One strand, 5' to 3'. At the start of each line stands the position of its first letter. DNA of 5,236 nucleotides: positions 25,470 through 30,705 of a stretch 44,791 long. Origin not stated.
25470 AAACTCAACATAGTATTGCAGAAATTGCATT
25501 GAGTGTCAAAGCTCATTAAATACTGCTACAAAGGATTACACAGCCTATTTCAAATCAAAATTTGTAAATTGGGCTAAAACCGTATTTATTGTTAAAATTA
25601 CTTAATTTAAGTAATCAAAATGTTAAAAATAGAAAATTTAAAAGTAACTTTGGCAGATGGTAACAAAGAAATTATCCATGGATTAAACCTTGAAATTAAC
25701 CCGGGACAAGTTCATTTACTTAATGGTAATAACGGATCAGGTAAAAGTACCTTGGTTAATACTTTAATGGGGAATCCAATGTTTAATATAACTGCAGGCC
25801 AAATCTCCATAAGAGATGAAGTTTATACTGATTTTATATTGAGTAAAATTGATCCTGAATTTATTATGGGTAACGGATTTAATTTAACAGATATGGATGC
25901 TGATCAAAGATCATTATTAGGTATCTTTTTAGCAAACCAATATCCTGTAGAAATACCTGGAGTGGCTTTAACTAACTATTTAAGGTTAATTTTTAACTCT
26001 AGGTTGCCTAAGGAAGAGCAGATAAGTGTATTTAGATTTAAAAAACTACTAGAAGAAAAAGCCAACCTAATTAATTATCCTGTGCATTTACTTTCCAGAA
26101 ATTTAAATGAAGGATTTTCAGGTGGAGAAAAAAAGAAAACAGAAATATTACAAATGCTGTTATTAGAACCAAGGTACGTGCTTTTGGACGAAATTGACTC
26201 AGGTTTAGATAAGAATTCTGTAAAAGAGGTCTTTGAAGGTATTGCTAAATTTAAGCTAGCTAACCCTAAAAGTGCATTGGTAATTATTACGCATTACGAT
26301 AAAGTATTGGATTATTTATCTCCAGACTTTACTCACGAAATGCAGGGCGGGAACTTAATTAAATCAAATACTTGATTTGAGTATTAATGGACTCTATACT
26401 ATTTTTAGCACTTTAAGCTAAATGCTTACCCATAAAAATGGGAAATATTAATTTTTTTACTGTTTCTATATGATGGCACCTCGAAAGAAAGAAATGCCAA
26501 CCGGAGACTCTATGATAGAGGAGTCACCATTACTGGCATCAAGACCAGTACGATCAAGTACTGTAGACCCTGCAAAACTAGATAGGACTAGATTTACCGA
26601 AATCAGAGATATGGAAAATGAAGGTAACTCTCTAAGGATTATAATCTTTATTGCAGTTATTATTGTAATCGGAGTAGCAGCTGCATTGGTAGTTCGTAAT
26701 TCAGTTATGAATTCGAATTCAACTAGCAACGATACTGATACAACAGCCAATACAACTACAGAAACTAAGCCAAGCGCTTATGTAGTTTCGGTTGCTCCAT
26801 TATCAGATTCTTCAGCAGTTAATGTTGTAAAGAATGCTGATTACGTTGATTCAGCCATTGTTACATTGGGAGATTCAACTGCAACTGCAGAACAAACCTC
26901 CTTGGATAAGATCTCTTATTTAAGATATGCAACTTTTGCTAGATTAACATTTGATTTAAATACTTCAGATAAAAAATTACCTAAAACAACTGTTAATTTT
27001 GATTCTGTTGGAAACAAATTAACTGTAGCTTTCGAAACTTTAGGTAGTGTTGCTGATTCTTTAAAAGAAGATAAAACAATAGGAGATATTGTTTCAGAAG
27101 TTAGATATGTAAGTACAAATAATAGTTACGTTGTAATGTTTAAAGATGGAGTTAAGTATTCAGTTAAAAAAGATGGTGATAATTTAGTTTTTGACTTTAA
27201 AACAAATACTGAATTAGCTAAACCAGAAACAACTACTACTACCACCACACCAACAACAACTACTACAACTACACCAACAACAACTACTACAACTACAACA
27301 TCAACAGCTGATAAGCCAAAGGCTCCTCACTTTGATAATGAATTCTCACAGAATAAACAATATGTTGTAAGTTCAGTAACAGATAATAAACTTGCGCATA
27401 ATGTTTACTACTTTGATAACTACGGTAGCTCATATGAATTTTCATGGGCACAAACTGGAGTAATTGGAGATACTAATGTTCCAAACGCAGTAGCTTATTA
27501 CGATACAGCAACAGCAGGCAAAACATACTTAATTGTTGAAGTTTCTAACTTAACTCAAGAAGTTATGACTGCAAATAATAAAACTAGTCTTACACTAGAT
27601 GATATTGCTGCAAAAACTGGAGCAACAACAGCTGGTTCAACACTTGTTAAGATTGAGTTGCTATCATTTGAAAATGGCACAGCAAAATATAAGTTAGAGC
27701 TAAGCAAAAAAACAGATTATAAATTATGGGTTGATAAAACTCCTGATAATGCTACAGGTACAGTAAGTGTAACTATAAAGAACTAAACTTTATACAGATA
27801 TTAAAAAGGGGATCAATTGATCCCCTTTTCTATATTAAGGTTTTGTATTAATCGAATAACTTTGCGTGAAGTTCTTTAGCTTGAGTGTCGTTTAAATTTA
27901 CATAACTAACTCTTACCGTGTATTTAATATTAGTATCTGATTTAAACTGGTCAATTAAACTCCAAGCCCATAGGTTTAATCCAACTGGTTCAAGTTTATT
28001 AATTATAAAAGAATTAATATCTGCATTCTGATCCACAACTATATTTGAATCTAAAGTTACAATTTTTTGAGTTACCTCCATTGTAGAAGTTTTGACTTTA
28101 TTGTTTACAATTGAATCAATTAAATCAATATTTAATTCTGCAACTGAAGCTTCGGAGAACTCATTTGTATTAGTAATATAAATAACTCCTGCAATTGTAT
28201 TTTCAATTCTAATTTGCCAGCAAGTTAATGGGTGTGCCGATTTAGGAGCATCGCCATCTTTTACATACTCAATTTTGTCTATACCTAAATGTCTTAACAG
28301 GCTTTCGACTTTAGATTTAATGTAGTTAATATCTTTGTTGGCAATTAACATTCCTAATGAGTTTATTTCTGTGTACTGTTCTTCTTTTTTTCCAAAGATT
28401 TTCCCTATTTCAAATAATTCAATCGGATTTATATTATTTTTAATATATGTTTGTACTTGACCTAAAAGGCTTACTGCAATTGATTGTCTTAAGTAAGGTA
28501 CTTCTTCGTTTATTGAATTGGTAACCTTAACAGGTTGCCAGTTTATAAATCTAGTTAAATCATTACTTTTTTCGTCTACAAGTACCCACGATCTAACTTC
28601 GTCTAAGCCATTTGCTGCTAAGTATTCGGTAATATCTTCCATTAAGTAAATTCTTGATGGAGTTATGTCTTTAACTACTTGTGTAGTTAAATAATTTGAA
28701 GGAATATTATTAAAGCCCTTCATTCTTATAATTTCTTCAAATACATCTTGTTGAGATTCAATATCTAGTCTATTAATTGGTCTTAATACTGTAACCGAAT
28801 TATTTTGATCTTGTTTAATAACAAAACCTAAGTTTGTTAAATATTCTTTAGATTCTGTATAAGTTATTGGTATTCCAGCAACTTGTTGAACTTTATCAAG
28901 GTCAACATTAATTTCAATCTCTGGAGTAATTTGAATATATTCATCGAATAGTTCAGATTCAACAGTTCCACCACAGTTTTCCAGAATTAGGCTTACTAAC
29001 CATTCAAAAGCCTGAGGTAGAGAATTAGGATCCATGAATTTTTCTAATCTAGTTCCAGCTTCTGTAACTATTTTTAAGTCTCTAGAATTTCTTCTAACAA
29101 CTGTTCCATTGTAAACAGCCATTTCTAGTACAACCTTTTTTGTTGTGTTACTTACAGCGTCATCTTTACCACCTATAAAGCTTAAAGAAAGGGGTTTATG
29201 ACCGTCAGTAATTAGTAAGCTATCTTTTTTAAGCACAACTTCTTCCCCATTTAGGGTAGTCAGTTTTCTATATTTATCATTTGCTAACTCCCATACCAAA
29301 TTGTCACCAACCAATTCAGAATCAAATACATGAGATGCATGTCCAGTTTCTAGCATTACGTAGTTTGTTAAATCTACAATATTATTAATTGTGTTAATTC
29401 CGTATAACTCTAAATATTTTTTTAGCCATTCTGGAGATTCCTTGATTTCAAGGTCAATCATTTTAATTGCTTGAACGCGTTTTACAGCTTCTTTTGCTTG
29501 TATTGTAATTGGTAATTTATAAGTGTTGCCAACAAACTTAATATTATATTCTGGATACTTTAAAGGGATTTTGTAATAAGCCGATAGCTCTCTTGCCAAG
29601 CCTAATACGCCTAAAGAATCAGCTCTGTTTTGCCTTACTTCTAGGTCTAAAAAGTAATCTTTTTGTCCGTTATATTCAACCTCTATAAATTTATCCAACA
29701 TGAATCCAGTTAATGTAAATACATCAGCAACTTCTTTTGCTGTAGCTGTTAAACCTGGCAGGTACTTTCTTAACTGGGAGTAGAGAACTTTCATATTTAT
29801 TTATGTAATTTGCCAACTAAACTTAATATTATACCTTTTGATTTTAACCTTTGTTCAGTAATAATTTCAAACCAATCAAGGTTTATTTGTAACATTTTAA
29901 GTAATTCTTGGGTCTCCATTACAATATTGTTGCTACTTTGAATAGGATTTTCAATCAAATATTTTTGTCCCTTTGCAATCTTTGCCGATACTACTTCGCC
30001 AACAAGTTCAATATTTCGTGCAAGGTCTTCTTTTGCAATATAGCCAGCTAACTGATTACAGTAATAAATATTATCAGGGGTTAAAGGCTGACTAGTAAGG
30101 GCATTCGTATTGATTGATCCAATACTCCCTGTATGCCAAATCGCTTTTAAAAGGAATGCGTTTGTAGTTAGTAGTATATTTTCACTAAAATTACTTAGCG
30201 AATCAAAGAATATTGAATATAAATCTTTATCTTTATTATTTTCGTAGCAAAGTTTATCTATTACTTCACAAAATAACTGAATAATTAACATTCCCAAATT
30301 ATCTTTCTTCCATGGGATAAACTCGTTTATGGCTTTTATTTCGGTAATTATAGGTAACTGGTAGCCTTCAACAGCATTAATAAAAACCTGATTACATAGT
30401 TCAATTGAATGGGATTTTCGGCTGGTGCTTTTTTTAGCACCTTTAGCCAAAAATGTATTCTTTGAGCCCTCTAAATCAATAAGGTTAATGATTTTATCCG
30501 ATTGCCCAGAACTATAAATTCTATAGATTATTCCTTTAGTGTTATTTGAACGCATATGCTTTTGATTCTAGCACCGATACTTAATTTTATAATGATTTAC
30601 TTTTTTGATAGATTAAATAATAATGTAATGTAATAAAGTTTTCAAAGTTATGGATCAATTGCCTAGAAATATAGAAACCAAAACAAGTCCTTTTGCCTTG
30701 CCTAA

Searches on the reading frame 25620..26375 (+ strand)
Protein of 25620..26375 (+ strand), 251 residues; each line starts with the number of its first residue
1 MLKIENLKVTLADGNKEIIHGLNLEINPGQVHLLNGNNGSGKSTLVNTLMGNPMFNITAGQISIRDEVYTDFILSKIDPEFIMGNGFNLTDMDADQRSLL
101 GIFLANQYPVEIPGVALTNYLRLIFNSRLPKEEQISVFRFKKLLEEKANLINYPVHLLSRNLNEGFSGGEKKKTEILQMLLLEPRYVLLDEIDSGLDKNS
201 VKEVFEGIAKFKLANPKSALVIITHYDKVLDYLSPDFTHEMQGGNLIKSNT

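Call 38: search_protein_families(library=pfam, proteins=[window:25620-26375:+], max_evalue=0.001)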
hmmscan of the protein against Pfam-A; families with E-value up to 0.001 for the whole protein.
window:25620-26375:+ (251 aa): 4 families
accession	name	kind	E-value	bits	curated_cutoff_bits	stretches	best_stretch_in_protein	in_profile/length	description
PF00005.33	ABC_tran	-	2.7e-16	60.8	25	1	20-191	2-134/137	ABC transporter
PF02463.25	SMC_N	-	1.2e-05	25.3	40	0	30-229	25-201/220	RecF/RecN/SMC N terminal domain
PF13555.12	AAA_29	-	4.3e-05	23.6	27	1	20-51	13-48/61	P-loop containing region of AAA domain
PF03193.22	RsgA_GTPase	-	0.00076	19.8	30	0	15-63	93-138/174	RsgA GTPase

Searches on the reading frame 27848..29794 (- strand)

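Call 38: search_protein_families(library=pfam, proteins=[window:27848-29794:-], max_evalue=0.001)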
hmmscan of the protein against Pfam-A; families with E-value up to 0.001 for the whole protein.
window:27848-29794:- (648 aa): 3 families
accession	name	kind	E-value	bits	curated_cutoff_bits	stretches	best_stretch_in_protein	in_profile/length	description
PF03483.22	B3_4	-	1.2e-43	149.2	29.3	1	110-275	8-174/174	B3/4 domain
PF17759.6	tRNA_synthFbeta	-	1.7e-25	90.2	22.4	1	364-538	1-190/214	Phenylalanyl tRNA synthetase beta chain CLM domain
PF03484.21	B5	-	2.5e-15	56.9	28.6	1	295-361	1-67/67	tRNA synthetase B5 domain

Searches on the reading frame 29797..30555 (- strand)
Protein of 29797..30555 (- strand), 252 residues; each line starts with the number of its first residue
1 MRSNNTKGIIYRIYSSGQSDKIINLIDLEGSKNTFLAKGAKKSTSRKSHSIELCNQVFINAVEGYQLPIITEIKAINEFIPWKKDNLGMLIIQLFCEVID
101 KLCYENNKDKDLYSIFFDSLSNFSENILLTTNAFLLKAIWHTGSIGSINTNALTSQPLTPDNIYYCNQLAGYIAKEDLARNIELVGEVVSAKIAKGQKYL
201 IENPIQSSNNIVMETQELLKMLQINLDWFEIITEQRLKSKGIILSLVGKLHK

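Call 38: search_protein_families(library=pfam, proteins=[window:29797-30555:-], max_evalue=0.001)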
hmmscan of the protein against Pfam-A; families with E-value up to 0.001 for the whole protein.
window:29797-30555:- (252 aa): 2 families
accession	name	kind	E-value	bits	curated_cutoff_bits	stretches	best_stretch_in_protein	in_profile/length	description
PF11967.14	RecO_N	-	2.4e-07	31.1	27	1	1-78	1-79/80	Recombination protein O N terminal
PF02565.21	RecO_C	-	4.8e-05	23.6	22.1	1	89-240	7-156/157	Recombination protein O C terminal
